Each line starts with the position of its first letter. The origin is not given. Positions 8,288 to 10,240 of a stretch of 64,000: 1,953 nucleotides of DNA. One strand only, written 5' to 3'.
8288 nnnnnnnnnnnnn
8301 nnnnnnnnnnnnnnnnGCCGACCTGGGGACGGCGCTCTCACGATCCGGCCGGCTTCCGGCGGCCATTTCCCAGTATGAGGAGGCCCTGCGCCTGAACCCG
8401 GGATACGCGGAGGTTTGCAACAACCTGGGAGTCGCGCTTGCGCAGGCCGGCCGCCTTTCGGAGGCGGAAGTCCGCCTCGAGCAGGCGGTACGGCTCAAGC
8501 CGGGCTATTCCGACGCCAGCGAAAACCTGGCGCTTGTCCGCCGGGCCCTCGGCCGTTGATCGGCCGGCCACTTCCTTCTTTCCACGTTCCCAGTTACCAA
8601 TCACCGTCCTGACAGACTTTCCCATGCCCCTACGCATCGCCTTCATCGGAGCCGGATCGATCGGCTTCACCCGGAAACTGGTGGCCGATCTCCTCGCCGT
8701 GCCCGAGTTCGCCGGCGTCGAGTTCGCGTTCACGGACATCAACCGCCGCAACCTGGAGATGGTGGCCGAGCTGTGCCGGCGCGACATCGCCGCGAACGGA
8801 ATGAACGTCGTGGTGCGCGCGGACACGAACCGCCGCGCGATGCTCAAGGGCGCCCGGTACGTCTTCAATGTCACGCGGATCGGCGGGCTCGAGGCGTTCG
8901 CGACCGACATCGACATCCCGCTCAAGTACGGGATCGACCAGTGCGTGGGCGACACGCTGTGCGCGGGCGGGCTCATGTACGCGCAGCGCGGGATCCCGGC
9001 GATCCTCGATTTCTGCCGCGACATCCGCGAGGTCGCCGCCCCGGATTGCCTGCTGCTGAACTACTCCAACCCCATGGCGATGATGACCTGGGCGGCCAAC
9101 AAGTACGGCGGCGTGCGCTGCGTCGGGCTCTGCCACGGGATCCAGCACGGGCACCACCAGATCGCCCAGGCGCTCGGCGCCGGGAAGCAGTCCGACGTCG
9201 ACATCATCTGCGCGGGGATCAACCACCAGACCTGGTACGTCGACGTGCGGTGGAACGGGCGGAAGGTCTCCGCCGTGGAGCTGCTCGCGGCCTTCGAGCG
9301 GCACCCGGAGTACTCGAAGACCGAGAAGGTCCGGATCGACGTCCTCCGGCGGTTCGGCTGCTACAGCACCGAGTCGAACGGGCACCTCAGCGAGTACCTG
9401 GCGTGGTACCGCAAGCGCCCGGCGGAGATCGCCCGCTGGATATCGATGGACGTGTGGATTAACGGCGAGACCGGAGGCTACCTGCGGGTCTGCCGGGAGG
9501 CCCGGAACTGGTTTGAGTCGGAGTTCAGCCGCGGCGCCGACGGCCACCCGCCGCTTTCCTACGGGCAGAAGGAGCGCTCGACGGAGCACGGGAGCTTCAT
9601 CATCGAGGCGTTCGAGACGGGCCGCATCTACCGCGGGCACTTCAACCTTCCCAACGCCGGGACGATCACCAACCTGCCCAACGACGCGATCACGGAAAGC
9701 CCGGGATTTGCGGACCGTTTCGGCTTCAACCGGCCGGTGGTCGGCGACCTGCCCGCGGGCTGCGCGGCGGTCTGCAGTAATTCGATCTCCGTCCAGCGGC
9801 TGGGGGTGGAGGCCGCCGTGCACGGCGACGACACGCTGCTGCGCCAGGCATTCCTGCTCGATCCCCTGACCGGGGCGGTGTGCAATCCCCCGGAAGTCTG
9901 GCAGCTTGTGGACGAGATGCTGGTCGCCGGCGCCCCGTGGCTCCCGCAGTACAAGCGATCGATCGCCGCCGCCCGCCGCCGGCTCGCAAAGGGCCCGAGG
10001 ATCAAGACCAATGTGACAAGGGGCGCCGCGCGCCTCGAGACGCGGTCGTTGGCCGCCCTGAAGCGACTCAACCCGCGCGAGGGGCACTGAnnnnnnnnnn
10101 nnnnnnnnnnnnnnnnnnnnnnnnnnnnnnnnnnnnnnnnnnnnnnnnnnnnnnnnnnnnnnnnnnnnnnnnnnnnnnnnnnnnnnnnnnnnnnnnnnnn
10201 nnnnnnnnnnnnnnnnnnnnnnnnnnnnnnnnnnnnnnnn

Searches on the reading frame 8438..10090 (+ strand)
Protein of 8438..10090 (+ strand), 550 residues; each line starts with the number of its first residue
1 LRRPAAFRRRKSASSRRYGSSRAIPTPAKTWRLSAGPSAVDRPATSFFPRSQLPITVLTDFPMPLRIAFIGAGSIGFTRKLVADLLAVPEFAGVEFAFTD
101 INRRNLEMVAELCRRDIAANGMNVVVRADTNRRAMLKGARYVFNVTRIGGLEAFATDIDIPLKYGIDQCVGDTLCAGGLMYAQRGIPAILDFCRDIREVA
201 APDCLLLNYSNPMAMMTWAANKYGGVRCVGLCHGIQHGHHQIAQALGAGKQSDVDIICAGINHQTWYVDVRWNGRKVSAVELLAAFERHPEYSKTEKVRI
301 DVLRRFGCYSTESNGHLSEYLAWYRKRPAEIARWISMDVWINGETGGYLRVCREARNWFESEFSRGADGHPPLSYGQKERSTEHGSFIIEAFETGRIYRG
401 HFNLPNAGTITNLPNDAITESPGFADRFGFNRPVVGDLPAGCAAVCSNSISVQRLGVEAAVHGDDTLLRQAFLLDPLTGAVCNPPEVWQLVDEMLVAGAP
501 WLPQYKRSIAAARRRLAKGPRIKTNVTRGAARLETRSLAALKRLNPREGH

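Call 27: search_protein_families(library=pfam, proteins=[window:8438-10090:+], max_evalue=0.0001)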
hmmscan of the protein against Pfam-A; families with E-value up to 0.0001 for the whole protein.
window:8438-10090:+ (550 aa): 2 families
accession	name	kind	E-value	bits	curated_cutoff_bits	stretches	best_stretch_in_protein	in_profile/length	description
PF02056.22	Glyco_hydro_4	-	4.2e-42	144.2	23.2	1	66-246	1-181/183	Family 4 glycosyl hydrolase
PF11975.13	Glyco_hydro_4C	-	2.9e-41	142.2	24.1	1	258-478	1-211/211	Family 4 glycosyl hydrolase C-terminal domain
